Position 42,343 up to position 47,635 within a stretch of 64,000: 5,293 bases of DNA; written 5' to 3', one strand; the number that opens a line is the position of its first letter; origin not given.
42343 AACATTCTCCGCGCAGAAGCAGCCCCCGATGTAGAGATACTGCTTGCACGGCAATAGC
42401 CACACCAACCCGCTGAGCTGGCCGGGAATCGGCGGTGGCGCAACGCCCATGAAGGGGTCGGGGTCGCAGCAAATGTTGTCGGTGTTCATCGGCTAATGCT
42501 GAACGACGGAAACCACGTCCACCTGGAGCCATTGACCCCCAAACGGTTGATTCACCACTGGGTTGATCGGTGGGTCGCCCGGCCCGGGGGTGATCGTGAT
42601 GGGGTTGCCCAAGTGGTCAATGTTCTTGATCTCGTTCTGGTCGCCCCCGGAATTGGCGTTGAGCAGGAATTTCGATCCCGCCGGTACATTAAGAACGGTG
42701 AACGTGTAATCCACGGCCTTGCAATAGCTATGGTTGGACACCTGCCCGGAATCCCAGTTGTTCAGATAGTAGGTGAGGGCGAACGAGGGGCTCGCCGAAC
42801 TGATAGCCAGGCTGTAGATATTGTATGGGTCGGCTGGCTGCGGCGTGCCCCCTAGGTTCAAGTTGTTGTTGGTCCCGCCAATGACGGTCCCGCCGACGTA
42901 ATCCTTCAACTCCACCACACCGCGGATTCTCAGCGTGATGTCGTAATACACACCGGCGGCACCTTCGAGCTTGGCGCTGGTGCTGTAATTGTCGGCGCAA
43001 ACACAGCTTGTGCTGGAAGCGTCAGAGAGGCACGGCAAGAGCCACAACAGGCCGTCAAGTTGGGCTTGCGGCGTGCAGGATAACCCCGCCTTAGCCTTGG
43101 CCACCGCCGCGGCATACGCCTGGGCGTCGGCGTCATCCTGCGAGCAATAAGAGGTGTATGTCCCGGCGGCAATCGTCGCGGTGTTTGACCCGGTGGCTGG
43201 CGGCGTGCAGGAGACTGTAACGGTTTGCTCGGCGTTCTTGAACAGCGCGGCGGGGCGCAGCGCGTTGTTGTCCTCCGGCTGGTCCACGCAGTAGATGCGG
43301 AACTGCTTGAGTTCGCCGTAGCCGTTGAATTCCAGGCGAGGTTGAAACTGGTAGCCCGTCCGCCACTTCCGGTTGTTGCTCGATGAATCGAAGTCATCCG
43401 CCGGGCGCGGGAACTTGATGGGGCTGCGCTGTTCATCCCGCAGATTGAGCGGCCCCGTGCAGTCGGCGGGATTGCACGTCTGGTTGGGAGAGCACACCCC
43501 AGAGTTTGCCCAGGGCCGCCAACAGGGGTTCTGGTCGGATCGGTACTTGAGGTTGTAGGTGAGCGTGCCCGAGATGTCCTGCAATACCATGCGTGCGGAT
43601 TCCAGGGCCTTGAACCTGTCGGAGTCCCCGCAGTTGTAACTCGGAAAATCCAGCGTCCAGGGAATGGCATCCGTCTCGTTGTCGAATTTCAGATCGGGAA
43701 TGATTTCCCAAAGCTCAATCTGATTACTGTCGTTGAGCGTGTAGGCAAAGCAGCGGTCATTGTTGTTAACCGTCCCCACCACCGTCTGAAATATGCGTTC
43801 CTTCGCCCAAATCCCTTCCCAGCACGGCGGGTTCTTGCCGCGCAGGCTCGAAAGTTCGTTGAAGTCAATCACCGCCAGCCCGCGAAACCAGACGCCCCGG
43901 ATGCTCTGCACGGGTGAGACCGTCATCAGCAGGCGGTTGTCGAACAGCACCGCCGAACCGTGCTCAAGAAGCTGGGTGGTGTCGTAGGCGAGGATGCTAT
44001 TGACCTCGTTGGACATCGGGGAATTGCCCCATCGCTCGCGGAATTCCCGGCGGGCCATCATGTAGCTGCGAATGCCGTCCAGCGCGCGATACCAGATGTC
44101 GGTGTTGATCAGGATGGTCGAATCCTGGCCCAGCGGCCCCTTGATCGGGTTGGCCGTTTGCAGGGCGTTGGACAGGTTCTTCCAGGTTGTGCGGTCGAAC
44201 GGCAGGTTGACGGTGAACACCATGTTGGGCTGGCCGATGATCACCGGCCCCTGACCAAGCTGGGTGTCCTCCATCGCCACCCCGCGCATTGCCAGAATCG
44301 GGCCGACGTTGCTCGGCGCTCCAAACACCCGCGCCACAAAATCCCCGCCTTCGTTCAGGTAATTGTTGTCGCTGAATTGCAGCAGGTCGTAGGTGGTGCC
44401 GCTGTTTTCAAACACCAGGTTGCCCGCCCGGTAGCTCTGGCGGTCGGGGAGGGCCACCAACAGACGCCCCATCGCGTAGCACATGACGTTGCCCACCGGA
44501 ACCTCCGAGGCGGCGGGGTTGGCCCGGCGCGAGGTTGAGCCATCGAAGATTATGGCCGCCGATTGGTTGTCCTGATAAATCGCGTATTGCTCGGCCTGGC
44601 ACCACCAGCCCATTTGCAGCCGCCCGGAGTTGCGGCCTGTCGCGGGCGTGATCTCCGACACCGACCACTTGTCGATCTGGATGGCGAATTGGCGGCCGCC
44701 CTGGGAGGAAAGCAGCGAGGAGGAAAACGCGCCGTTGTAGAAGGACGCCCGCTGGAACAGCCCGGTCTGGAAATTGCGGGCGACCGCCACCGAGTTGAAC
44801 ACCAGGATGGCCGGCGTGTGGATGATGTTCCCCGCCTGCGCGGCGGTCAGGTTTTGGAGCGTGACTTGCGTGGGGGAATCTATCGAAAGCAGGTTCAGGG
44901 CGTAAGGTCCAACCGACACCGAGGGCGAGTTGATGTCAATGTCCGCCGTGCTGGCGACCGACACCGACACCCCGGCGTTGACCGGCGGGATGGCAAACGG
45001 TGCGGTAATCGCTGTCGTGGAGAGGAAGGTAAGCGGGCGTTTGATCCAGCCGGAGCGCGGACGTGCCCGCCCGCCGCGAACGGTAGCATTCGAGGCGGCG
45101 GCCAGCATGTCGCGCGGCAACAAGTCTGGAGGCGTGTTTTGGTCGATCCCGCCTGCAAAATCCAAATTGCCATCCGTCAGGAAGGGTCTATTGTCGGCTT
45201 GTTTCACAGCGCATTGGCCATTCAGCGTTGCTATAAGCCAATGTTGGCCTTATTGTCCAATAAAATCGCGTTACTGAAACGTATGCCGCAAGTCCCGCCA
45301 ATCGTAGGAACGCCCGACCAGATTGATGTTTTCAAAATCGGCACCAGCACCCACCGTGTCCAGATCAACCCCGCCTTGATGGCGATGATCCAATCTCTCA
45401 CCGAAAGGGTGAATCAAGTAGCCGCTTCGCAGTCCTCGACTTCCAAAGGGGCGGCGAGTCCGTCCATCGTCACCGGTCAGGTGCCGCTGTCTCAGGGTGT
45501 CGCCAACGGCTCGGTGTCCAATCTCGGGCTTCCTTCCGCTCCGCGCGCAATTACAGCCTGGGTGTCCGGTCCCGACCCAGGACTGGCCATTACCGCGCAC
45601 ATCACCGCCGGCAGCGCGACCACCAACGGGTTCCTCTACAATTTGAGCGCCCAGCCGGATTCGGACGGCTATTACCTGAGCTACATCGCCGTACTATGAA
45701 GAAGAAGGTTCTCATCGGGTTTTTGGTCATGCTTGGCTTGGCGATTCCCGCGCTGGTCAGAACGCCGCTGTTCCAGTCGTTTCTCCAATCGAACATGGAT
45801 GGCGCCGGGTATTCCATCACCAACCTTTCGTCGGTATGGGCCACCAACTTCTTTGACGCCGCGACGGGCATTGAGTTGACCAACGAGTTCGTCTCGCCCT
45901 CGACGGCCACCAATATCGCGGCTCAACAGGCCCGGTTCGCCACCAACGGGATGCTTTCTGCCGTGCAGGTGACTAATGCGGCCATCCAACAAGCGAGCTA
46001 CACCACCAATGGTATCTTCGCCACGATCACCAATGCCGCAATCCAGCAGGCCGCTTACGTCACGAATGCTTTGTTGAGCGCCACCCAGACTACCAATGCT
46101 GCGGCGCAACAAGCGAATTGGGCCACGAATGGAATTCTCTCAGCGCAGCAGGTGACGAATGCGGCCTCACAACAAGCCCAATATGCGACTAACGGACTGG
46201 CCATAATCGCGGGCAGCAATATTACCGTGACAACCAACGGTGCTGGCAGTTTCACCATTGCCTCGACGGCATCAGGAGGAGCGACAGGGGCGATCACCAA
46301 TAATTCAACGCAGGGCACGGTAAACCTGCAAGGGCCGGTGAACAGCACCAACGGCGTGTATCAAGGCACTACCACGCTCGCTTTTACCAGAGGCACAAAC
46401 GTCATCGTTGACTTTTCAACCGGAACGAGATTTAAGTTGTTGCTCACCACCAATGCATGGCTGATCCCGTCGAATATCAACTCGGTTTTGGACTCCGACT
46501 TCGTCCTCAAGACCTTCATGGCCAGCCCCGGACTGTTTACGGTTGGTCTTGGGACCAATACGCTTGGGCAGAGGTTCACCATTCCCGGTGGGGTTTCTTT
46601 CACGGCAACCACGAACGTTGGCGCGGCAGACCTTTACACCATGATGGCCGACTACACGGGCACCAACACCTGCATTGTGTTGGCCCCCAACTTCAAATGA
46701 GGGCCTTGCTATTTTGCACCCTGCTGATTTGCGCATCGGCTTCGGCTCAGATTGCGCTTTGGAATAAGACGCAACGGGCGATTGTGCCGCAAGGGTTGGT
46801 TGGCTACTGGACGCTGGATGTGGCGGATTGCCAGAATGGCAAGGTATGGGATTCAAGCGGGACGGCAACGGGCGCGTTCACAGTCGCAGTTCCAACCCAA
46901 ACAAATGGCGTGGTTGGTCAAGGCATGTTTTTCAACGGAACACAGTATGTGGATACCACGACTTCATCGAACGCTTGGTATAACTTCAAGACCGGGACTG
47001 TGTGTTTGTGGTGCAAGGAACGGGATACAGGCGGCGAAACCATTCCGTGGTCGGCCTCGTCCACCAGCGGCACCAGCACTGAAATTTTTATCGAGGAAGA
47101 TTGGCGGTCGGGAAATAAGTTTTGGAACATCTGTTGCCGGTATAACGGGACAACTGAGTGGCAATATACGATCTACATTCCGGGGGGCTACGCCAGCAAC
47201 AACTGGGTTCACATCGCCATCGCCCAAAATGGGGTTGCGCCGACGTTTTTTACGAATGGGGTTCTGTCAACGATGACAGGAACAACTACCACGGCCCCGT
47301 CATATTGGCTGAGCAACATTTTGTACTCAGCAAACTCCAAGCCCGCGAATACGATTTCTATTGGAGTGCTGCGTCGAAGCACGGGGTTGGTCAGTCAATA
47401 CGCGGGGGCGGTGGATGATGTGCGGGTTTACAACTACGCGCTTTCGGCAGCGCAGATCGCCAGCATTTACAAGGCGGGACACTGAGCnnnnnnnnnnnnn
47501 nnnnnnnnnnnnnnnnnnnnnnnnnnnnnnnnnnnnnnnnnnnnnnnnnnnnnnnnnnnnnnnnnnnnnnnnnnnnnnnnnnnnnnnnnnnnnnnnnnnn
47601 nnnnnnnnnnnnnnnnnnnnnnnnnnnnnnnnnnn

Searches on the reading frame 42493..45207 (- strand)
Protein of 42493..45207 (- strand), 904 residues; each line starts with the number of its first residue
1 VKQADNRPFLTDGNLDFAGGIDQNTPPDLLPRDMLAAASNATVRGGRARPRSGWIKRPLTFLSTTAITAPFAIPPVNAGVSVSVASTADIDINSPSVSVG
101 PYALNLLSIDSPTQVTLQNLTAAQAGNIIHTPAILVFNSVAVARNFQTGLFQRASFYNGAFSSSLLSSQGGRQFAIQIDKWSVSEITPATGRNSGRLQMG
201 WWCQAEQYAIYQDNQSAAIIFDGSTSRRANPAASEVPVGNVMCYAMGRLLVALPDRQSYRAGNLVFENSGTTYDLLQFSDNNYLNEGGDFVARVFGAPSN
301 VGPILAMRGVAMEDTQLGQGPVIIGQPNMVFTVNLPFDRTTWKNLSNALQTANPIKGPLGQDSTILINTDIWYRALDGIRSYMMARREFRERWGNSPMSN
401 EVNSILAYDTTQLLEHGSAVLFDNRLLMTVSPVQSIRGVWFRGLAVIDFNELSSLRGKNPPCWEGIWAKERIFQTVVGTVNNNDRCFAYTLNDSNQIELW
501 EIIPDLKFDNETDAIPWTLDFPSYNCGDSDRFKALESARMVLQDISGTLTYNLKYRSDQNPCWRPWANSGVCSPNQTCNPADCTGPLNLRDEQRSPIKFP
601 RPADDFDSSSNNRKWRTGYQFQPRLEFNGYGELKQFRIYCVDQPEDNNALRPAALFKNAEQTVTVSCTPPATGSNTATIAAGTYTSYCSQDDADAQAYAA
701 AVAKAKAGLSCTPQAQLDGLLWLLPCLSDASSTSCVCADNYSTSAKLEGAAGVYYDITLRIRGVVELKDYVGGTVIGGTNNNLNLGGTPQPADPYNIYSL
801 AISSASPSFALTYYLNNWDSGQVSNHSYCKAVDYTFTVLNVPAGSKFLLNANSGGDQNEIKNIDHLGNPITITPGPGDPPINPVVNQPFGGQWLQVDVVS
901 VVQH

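Call 17: search_protein_families(library=pfam, proteins=[window:42493-45207:-], max_evalue=0.001)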
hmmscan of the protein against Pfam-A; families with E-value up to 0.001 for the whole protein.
window:42493-45207:- (904 aa): 1 family
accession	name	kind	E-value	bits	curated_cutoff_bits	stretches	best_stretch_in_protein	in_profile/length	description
PF19404.4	DUF5977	-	9.3e-07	29.8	25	1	660-706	7-55/65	Family of unknown function (DUF5977)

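Call 18: search_protein_families(library=phrogs, proteins=[window:42493-45207:-], max_evalue=0.001)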
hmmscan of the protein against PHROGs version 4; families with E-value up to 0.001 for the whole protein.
window:42493-45207:- (904 aa): 0 families

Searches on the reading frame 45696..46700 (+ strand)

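Call 17: search_protein_families(library=pfam, proteins=[window:45696-46700:+], max_evalue=0.001)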
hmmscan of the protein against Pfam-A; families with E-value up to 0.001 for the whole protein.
window:45696-46700:+ (334 aa): 1 family
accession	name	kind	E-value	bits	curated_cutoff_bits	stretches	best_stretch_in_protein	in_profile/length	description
PF23850.1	DUF7213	-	0.00013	22.5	27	0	135-154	53-70/76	Family of unknown function (DUF7213)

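Call 18: search_protein_families(library=phrogs, proteins=[window:45696-46700:+], max_evalue=0.001)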
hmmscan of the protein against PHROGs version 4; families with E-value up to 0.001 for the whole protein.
window:45696-46700:+ (334 aa): 0 families

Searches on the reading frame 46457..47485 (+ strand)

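Call 37: search_protein_families(library=pfam, proteins=[window:46457-47485:+], max_evalue=0.01)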
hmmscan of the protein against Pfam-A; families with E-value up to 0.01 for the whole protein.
window:46457-47485:+ (342 aa): 1 family
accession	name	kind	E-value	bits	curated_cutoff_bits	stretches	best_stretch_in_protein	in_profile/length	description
PF13385.13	Laminin_G_3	-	1.3e-11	45.3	27.6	1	160-335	2-151/151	Concanavalin A-like lectin/glucanases superfamily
